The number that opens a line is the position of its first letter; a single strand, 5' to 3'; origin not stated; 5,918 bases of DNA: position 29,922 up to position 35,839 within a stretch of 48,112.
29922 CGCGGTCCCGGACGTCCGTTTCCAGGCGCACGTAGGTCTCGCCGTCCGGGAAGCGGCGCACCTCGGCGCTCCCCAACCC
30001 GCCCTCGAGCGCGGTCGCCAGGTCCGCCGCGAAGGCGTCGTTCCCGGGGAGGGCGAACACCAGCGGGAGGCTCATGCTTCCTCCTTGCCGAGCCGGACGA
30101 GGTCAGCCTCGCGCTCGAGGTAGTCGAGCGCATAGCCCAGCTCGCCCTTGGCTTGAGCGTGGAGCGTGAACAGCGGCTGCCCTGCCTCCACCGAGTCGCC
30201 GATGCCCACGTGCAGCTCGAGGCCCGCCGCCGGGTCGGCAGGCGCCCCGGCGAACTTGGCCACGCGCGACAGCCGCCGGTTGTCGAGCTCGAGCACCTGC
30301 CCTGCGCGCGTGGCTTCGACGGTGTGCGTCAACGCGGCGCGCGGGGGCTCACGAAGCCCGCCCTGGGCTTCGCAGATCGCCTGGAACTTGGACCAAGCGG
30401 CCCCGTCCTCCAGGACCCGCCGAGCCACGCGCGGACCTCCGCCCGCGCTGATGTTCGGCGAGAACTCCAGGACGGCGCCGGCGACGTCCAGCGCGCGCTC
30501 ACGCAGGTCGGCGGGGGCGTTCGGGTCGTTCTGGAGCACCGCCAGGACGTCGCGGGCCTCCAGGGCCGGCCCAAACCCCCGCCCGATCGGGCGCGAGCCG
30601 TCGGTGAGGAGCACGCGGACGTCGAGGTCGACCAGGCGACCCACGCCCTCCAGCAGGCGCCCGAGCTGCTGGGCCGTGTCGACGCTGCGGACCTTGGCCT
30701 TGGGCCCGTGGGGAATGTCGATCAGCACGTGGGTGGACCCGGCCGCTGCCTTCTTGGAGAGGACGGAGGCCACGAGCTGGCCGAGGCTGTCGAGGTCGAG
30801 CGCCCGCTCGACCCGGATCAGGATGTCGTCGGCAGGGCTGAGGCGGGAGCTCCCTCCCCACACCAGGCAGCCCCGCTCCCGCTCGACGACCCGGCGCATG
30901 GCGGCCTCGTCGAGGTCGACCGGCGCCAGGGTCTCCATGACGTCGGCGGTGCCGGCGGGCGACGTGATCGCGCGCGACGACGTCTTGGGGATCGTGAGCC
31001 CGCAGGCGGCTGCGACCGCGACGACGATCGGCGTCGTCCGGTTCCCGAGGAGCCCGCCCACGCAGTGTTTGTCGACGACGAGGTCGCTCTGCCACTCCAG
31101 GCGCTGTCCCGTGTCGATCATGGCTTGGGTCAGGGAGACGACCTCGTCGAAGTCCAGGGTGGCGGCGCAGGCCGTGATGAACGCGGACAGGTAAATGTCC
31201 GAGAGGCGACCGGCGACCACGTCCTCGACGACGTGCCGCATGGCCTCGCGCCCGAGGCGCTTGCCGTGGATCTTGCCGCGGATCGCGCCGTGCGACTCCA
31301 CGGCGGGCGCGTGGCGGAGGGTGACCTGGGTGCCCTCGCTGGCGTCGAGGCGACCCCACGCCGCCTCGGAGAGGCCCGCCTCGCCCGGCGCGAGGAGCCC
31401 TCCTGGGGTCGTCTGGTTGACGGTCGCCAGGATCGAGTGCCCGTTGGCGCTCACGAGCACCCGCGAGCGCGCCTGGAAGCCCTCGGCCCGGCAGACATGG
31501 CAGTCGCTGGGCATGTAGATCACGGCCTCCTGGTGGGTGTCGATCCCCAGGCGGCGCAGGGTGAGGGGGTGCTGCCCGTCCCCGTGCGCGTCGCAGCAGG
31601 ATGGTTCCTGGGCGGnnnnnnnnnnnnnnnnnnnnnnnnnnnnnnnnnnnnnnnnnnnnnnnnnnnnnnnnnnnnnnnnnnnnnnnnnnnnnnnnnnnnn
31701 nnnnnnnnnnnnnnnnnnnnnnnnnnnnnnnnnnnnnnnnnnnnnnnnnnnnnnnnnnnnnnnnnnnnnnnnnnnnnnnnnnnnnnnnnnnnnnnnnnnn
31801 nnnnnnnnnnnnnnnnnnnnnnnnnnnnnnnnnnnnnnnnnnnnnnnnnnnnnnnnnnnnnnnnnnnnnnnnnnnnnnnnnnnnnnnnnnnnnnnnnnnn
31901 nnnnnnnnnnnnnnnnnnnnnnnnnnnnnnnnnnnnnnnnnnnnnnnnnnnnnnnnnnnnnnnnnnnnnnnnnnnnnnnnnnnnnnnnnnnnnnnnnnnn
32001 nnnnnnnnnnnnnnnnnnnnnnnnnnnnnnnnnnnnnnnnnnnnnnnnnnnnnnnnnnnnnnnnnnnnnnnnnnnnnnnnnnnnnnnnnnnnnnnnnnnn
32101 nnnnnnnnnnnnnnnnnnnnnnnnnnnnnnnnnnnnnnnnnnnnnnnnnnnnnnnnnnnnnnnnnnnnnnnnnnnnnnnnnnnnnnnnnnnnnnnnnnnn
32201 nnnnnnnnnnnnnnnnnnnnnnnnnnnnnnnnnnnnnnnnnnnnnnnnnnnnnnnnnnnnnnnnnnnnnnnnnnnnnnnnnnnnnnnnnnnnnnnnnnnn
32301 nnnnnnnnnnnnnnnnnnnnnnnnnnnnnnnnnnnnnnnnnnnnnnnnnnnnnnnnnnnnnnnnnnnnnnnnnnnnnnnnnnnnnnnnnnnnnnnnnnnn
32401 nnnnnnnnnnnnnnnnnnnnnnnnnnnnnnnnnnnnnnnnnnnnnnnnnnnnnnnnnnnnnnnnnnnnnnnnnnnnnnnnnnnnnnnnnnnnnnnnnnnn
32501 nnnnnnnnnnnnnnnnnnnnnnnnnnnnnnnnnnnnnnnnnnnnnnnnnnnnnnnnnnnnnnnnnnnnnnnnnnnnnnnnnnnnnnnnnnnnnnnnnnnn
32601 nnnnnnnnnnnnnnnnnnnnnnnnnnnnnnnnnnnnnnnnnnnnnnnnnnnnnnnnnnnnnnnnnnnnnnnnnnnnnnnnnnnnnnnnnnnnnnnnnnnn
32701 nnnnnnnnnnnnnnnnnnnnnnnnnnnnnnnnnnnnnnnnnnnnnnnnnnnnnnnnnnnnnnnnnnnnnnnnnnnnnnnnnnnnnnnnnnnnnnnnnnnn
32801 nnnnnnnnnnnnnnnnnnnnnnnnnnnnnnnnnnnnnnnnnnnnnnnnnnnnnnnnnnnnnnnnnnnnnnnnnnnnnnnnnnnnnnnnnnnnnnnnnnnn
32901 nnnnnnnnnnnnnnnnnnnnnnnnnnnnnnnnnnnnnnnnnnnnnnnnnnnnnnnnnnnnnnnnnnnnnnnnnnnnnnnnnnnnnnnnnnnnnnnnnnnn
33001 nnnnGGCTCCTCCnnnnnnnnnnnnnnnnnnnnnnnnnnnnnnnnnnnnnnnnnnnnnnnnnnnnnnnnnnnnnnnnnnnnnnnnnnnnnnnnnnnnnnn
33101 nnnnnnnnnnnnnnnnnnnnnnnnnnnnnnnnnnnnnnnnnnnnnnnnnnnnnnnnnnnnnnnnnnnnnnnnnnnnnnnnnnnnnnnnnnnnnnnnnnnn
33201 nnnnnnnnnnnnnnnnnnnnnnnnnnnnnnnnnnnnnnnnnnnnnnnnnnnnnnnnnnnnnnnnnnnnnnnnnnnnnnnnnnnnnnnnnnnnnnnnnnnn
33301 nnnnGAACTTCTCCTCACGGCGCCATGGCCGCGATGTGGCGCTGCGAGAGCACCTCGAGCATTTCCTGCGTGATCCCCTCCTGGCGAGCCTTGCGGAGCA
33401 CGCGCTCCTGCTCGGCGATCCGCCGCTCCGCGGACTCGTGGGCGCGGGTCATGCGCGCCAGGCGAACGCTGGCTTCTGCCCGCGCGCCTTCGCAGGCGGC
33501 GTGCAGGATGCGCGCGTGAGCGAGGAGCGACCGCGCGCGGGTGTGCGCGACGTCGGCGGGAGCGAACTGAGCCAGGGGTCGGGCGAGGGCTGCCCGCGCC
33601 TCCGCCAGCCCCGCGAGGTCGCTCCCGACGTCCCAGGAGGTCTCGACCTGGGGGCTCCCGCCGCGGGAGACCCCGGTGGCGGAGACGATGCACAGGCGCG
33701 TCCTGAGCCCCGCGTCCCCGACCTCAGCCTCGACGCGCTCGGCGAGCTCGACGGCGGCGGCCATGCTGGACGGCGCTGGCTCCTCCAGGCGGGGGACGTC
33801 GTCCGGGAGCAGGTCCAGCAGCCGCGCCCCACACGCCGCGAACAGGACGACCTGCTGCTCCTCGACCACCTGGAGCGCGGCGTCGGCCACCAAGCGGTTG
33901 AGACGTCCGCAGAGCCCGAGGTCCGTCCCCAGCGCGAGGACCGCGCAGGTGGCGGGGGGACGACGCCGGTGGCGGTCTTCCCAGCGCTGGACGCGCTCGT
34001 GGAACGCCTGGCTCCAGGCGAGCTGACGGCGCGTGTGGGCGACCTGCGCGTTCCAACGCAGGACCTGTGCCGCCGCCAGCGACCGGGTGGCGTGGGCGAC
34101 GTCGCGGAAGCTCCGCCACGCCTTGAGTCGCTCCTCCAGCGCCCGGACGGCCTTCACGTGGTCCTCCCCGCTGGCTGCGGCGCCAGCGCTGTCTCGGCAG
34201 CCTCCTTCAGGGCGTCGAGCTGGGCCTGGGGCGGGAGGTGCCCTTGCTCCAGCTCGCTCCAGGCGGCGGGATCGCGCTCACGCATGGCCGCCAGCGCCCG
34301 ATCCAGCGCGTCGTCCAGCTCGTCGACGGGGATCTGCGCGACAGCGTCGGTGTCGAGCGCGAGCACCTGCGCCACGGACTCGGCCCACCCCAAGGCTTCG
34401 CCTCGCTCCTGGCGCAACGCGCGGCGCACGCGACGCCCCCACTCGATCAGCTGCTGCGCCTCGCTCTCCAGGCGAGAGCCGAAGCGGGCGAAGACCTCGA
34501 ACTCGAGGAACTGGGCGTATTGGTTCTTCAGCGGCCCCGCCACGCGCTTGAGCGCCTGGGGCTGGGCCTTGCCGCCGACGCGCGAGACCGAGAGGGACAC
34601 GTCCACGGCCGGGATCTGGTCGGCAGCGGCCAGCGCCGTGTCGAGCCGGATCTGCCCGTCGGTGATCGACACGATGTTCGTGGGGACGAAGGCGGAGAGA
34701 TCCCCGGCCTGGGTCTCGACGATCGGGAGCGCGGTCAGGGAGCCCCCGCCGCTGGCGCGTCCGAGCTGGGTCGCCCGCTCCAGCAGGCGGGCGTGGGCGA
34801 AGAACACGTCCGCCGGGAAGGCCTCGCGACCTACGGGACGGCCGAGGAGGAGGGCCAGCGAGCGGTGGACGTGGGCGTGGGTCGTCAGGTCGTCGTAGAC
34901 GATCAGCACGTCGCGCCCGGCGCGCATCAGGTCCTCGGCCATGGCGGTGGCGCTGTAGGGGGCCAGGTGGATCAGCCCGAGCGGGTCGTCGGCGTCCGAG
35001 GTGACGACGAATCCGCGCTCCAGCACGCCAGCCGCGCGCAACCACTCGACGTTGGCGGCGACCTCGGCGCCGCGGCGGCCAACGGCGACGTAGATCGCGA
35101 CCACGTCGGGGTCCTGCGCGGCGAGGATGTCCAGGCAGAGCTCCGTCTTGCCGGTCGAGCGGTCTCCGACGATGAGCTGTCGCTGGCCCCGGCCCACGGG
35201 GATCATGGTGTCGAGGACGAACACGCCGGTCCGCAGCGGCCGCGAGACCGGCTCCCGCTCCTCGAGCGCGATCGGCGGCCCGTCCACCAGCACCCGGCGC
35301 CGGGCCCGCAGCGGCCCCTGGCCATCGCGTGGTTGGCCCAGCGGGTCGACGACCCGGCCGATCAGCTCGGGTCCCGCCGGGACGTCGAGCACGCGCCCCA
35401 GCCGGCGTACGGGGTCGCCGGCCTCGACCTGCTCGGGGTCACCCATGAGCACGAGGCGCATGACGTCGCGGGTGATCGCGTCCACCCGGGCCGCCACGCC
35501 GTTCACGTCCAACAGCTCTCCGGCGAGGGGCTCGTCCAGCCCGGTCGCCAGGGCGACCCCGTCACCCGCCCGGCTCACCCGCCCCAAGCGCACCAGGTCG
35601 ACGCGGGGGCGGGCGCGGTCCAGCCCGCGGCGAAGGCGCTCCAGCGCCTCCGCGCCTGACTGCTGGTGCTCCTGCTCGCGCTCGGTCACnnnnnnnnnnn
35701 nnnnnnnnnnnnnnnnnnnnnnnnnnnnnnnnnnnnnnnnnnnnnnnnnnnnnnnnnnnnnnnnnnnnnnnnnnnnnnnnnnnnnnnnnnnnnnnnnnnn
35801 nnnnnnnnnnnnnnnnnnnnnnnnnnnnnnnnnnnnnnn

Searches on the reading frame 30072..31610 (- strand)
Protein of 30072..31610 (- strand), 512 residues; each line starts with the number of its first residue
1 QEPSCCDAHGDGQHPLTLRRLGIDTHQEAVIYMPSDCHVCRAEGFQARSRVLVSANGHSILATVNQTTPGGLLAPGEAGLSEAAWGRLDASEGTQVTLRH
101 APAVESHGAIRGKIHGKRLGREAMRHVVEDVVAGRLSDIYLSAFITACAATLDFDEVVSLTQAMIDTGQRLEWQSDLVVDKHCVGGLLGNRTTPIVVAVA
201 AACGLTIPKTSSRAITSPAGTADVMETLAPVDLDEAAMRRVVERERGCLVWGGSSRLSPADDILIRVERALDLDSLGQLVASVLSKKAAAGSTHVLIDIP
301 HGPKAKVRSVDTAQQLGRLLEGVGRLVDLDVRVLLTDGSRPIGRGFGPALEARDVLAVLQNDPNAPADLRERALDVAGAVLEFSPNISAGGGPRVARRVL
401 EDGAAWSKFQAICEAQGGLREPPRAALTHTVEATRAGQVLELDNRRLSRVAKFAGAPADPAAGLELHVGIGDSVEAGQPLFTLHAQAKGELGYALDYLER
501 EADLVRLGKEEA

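Call 70: search_protein_families(library=ncbifam, proteins=[window:30072-31610:-])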
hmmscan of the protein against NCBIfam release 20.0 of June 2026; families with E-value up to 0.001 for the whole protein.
window:30072-31610:- (512 aa): 9 families
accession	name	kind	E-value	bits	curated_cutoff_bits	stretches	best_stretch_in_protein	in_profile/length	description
NF003338.0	PRK04350.1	subfamily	1.4e-203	676.8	434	1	16-506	3-494/502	thymidine phosphorylase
TIGR02645.1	ARCH_P_rylase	hypoth_equivalog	8.8e-174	578.5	434.6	1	16-499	1-484/493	putative thymidine phosphorylase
TIGR03327.1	AMP_phos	equivalog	2.9e-142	474.7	535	1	16-501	2-487/500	AMP phosphorylase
NF004490.0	PRK05820.1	equivalog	3.5e-60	203.9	269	1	109-502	8-420/439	thymidine phosphorylase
TIGR02644.1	Y_phosphoryl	subfamily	1.6e-57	195.2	409.05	1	110-496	5-408/417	pyrimidine-nucleoside phosphorylase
TIGR02643.1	T_phosphoryl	equivalog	7.5e-42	143.7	570.7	1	110-495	7-413/437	thymidine phosphorylase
NF004747.0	PRK06078.1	equivalog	1.1e-39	136.2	559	1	110-488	7-402/434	pyrimidine-nucleoside phosphorylase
TIGR01245.1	trpD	equivalog_domain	7.4e-12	45.2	199.05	1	114-243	5-139/330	anthranilate phosphoribosyltransferase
NF011201.0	PRK14607.1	equivalog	2.4e-10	39.7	670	1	106-242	195-335/534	bifunctional anthranilate synthase component II/anthranilate phosphoribosyltransferase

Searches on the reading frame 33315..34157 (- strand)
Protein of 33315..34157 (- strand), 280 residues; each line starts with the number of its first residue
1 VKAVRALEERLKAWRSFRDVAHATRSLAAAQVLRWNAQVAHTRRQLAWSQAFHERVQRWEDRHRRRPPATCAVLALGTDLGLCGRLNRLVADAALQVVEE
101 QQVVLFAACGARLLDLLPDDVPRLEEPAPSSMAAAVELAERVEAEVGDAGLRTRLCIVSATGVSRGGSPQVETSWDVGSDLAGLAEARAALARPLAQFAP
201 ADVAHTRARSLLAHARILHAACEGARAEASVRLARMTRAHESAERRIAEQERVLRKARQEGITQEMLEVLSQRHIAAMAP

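Call 9: search_protein_families(library=pfam, proteins=[window:33315-34157:-])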
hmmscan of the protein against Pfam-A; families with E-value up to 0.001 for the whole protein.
window:33315-34157:- (280 aa): 1 family
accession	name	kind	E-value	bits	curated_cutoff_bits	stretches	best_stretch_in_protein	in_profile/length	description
PF00231.24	ATP-synt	-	2.9e-21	76.9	39.9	1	4-271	2-280/285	ATP synthase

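Call 70: search_protein_families(library=ncbifam, proteins=[window:33315-34157:-])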
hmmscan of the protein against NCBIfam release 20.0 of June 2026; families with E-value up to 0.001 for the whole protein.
window:33315-34157:- (280 aa): 7 families
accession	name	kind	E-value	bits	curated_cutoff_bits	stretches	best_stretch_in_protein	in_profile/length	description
TIGR01146.1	ATPsyn_F1gamma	equivalog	3.8e-13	49.8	194.45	2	1-101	1-107/286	ATP synthase F1 subunit gamma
NF004145.0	PRK05621.1-2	equivalog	2.4e-10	40.4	317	2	214-271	240-297/306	F0F1 ATP synthase subunit gamma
TIGR03323.1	alt_F1F0_F1_gam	exception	3.3e-09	36.5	282.35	0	45-134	44-138/285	alternate F1F0 ATPase, F1 subunit gamma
NF004144.0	PRK05621.1-1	equivalog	4.2e-07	29.7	372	1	216-271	227-282/287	F0F1 ATP synthase subunit gamma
NF009957.0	PRK13424.1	equivalog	2.4e-05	23.7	436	0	226-271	239-284/291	F0F1 ATP synthase subunit gamma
NF009959.0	PRK13426.1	equivalog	0.00013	21.6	394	0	213-271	228-286/291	F0F1 ATP synthase subunit gamma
NF010708.0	PRK14110.1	equivalog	0.00028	20.4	445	1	217-271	231-285/291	F0F1 ATP synthase subunit gamma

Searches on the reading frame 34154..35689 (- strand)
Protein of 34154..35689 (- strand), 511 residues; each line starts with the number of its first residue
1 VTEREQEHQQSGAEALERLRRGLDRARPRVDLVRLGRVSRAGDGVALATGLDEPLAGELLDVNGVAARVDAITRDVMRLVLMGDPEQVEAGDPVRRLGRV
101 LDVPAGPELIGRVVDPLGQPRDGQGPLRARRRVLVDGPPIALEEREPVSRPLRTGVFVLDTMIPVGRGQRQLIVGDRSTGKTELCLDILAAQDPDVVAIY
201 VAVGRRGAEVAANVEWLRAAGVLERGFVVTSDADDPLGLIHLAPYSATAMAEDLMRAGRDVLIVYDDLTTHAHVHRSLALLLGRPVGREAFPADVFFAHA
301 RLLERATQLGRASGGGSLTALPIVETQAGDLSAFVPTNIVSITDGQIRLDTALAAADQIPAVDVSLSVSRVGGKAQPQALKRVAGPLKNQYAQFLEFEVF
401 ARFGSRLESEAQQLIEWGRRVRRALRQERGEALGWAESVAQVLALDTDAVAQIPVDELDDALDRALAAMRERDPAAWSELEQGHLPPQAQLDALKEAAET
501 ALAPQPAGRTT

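Call 9: search_protein_families(library=pfam, proteins=[window:34154-35689:-])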
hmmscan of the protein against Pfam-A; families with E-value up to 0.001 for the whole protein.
window:34154-35689:- (511 aa): 3 families
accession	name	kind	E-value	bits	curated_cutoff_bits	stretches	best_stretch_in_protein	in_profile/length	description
PF00006.31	ATP-synt_ab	-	7.4e-66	222.3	29.5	1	155-369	1-213/213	ATP synthase alpha/beta family, nucleotide-binding domain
PF00306.32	ATP-synt_ab_C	-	2.6e-21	76.7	27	1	376-499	1-124/126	ATP synthase alpha/beta chain, C terminal domain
PF02874.29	ATP-synt_ab_N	-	0.00025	21.9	20.9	1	36-98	6-69/69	ATP synthase alpha/beta family, beta-barrel domain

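Call 70: search_protein_families(library=ncbifam, proteins=[window:34154-35689:-])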
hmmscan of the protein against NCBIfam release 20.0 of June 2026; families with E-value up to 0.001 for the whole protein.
window:34154-35689:- (511 aa): 35 families (the best 25 are shown)
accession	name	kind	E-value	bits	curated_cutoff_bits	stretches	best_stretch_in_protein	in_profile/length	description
NF009884.0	PRK13343.1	equivalog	1.4e-164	548.5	554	1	8-502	3-499/507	F0F1 ATP synthase subunit alpha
TIGR03324.1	alt_F1F0_F1_al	exception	8.7e-152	506.3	750.5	1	11-501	4-496/497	alternate F1F0 ATPase, F1 subunit alpha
TIGR00962.1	atpA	equivalog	2e-139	465.6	484.45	1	17-484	9-480/503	F0F1 ATP synthase subunit alpha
NF045863.1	glide_MMOB1660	exception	3.1e-96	323.4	600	1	78-438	46-410/515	MMOB1660 family gliding motility ATPase complex subunit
NF005523.0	PRK07165.1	equivalog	1.1e-81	275.1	414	1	142-428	119-401/509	ATP F0F1 synthase subunit alpha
NF045936.2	MSC_0619_alpha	exception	5e-73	246.5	520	1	144-427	117-396/505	MSC_0619 family F1-like ATPase alpha subunit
TIGR02546.1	III_secr_ATP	equivalog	5.6e-58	196.6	604.75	1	56-443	26-419/423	type III secretion system ATPase SctN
TIGR03496.1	FliI_clade1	equivalog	7.2e-57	193.1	619.1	1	62-442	31-411/414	flagellar protein export ATPase FliI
TIGR01026.1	fliI_yscN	subfamily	1.6e-52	178.8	379.5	1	63-442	51-435/440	FliI/YscN family ATPase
TIGR03498.1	FliI_clade3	equivalog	3.6e-50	170.9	587.45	1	64-442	35-414/418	flagellar protein export ATPase FliI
NF005391.0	PRK06936.1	equivalog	5e-49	167.3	657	1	67-442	61-434/439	type III secretion system ATPase SctN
NF006575.0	PRK09099.1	subfamily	2.3e-48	165.1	706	1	66-441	63-436/443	type III secretion system ATPase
NF005295.0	PRK06820.1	equivalog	7.3e-48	163.6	690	1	17-432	11-425/440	EscN/YscN/HrcN family type III secretion system ATPase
TIGR03497.1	FliI_clade2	equivalog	4.4e-47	161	629.8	1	57-441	21-408/413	flagellar protein export ATPase FliI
NF006012.0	PRK08149.1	equivalog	9.7e-42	143.4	594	1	67-410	49-391/431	type III secretion system ATPase SctN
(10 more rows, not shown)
